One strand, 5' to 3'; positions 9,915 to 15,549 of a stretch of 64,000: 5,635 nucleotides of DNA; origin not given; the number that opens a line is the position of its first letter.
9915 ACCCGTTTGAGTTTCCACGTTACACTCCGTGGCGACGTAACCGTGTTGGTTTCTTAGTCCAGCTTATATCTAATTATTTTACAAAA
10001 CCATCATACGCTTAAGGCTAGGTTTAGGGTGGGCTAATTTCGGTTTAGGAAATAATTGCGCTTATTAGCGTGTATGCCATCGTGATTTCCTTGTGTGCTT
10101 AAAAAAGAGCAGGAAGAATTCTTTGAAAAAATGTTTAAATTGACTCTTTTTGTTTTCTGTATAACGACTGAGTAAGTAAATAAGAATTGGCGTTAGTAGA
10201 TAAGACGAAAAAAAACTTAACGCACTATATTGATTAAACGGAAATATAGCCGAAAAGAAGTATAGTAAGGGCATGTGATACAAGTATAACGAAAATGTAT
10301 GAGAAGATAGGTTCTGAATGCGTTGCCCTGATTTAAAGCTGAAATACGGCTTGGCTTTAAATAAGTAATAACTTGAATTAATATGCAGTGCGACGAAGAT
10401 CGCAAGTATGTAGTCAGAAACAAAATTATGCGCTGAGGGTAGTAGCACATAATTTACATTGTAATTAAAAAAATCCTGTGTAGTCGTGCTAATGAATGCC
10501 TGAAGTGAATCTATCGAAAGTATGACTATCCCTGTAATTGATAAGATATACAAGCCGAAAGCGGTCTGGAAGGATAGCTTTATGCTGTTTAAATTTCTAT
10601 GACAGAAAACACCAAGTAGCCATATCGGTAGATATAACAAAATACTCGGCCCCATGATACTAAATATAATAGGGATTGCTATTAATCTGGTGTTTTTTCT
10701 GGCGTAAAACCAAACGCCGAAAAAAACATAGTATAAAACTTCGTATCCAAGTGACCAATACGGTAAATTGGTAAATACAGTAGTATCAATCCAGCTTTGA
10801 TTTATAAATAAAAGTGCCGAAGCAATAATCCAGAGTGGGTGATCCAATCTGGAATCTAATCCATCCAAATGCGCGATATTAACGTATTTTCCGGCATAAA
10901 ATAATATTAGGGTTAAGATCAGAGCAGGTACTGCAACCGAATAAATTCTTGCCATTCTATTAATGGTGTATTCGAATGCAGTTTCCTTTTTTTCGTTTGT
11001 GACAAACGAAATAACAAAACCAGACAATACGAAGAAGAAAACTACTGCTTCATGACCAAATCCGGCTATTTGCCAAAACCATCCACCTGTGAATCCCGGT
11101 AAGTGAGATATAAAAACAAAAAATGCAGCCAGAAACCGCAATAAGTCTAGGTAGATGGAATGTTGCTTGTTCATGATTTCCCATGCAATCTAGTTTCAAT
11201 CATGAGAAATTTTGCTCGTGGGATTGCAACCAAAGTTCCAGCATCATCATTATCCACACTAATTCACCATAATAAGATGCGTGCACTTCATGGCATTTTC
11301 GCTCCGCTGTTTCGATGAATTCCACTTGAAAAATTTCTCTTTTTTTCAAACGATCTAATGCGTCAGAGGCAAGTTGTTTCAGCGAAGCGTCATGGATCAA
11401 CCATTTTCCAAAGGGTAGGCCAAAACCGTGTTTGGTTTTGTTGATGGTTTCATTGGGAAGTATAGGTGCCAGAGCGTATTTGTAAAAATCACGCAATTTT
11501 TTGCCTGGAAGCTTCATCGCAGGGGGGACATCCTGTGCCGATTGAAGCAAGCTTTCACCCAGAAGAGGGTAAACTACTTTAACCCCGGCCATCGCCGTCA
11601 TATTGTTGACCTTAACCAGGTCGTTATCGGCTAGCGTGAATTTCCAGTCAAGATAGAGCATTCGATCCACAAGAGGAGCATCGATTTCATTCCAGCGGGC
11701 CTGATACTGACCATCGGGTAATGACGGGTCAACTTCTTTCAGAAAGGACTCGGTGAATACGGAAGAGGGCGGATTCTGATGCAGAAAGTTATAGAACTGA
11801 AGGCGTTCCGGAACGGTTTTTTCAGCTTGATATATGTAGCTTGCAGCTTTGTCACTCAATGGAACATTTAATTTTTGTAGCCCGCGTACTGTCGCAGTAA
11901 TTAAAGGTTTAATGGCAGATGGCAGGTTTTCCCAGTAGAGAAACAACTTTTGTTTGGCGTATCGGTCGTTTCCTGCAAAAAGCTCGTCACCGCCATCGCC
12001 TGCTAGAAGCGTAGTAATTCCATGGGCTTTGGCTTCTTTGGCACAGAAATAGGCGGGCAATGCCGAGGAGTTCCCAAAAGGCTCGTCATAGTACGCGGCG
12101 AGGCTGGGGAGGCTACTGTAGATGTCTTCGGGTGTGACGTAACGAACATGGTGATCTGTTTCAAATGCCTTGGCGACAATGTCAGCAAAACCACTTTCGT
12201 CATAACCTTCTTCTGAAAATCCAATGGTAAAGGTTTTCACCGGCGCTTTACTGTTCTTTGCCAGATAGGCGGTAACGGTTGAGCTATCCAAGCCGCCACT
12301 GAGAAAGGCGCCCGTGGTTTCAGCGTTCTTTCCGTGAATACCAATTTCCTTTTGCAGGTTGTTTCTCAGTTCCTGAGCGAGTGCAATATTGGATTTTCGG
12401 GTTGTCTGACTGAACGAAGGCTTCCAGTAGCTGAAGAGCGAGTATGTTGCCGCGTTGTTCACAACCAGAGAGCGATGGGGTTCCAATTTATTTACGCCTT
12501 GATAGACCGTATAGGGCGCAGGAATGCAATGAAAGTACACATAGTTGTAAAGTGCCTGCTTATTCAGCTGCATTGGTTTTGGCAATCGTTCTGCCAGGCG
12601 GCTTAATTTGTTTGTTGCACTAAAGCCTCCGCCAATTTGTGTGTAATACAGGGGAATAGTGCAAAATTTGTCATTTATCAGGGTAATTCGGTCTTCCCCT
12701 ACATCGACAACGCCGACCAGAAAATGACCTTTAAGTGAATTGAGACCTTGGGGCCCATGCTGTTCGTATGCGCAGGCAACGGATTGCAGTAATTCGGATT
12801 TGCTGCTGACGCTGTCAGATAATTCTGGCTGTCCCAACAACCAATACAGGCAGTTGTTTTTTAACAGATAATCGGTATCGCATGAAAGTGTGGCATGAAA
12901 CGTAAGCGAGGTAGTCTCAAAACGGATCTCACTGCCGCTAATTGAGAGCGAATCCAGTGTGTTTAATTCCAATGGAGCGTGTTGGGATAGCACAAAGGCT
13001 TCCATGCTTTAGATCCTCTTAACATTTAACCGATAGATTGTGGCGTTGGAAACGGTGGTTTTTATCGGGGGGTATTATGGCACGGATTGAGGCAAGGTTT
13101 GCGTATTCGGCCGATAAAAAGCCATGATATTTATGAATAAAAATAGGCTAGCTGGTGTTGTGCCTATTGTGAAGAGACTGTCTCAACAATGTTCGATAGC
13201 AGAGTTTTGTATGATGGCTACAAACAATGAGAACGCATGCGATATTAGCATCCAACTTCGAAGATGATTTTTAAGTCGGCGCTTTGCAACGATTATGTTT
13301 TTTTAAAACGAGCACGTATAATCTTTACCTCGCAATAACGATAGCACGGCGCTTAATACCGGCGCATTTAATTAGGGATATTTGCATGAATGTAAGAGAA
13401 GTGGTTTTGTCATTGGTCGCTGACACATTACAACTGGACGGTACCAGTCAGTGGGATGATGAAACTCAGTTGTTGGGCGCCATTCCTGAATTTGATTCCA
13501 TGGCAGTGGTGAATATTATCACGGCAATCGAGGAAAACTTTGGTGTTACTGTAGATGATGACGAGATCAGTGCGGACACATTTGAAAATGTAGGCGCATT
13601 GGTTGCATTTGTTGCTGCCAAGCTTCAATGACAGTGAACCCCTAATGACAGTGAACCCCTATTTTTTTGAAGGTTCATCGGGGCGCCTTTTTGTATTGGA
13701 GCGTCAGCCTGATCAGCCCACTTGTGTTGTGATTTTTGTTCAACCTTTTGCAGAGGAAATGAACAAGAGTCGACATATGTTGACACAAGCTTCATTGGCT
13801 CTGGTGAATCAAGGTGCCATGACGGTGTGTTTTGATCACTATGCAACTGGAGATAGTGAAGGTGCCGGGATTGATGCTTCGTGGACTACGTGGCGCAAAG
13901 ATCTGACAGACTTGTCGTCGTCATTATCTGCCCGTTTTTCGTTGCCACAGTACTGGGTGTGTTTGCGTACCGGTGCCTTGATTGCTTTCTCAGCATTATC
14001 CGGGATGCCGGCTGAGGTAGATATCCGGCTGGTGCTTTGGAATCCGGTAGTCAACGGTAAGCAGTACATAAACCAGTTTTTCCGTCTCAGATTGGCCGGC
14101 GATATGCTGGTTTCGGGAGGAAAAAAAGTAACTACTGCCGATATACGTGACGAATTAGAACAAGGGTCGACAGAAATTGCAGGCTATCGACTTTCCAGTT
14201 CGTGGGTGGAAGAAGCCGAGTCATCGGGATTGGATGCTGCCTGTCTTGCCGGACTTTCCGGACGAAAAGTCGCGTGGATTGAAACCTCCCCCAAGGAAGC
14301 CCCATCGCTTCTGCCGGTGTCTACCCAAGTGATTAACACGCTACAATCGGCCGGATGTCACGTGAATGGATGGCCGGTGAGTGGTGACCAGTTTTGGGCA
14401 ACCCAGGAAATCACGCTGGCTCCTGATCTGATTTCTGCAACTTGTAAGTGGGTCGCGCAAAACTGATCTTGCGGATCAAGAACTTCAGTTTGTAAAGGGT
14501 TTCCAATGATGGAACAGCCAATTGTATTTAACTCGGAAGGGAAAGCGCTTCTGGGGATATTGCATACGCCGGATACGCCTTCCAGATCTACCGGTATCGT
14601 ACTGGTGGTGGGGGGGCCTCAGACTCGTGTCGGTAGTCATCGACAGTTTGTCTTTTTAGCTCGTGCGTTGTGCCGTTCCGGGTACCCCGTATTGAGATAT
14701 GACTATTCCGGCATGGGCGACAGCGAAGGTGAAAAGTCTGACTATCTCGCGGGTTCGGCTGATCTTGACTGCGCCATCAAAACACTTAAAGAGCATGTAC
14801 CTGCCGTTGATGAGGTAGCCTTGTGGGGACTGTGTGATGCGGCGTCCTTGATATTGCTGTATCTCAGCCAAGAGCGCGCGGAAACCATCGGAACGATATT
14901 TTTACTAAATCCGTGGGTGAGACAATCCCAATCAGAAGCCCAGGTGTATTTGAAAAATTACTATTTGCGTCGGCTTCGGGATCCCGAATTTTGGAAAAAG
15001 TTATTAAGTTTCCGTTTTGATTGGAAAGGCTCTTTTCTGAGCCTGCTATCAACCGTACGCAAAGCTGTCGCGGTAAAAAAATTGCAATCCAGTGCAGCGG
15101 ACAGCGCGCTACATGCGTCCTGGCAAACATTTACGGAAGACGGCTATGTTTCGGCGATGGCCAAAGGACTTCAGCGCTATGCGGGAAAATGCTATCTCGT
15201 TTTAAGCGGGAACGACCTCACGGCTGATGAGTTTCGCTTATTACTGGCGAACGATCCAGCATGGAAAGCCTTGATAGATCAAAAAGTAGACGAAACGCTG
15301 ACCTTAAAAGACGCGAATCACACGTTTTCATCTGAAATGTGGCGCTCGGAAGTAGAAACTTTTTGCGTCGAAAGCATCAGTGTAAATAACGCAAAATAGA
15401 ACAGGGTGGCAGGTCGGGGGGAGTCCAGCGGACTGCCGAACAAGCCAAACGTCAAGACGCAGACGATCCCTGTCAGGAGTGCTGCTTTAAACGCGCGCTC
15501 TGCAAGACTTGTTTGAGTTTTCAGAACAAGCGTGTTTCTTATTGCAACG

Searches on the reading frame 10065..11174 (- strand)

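Call 101: search_protein_families(library=pfam, proteins=[window:10065-11174:-], max_evalue=0.00001)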
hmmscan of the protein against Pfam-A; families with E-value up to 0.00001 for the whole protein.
window:10065-11174:- (369 aa): 1 family
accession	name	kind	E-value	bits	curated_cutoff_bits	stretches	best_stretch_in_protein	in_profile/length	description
PF01757.29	Acyl_transf_3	-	2.4e-20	73.3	31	1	7-336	2-325/326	Acyltransferase domain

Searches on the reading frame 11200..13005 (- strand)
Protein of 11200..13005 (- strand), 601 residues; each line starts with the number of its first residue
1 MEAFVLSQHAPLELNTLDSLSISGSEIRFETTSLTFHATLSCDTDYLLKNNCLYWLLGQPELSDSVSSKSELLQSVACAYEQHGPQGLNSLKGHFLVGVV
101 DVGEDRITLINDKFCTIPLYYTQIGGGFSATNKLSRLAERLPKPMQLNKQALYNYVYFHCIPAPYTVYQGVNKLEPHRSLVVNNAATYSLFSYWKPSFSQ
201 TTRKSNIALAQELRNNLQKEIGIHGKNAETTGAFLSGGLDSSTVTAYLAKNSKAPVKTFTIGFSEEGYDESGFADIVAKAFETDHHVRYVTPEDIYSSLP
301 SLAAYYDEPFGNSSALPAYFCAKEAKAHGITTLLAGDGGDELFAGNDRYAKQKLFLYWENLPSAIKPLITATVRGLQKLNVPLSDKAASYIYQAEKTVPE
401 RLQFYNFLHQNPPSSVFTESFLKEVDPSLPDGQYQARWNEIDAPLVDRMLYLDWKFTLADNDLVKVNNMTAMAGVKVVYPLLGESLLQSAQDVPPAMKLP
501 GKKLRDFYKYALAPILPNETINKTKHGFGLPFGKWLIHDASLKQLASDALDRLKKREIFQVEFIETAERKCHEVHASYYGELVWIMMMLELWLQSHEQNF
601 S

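Call 102: search_protein_families(library=pfam, proteins=[window:11200-13005:-], max_evalue=0.00001)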
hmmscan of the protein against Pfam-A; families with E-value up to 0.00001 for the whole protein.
window:11200-13005:- (601 aa): 3 families
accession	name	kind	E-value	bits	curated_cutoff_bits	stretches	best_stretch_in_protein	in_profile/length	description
PF00733.27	Asn_synthase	-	7.4e-74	250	21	1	213-594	2-354/354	Asparagine synthase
PF13537.11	GATase_7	-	2.6e-06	27.9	25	0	76-129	58-113/123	Glutamine amidotransferase domain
PF13522.11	GATase_6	-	8.4e-06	26.3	27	0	65-128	65-125/130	Glutamine amidotransferase domain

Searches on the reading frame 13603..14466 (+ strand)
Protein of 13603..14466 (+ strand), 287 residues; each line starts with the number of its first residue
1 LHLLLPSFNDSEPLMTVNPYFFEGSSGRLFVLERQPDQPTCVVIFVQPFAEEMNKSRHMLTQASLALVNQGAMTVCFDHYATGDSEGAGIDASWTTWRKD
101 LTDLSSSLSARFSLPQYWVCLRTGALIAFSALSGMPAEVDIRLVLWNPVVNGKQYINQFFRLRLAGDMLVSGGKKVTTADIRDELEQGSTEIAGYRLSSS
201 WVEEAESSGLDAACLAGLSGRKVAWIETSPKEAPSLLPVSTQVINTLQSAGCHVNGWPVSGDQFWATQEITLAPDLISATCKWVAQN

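Call 102: search_protein_families(library=pfam, proteins=[window:13603-14466:+], max_evalue=0.00001)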
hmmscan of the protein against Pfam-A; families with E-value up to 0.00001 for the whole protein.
window:13603-14466:+ (287 aa): 1 family
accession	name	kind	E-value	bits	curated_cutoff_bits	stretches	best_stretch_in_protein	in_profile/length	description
PF12146.15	Hydrolase_4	-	3.6e-07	30.2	27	1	39-162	3-125/239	Serine aminopeptidase, S33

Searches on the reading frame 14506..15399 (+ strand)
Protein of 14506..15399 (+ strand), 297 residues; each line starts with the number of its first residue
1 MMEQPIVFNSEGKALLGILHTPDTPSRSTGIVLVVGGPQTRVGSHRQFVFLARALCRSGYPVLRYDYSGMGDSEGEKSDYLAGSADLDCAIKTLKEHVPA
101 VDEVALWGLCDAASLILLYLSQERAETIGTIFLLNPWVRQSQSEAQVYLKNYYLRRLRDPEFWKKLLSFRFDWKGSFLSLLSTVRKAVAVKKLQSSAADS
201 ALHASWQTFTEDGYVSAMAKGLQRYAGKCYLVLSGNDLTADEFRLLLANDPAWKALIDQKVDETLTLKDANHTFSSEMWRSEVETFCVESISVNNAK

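Call 102: search_protein_families(library=pfam, proteins=[window:14506-15399:+], max_evalue=0.00001)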
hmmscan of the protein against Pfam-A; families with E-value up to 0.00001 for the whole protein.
window:14506-15399:+ (297 aa): 3 families
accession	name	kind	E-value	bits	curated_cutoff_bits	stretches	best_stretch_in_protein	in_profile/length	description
PF12697.13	Abhydrolase_6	-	2.1e-06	29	26.3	1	31-274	1-205/217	Alpha/beta hydrolase family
PF00561.26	Abhydrolase_1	-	2.9e-06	27.6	25.8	1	31-167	3-128/245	alpha/beta hydrolase fold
PF12146.15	Hydrolase_4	-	3.5e-06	26.9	27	1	47-143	19-116/239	Serine aminopeptidase, S33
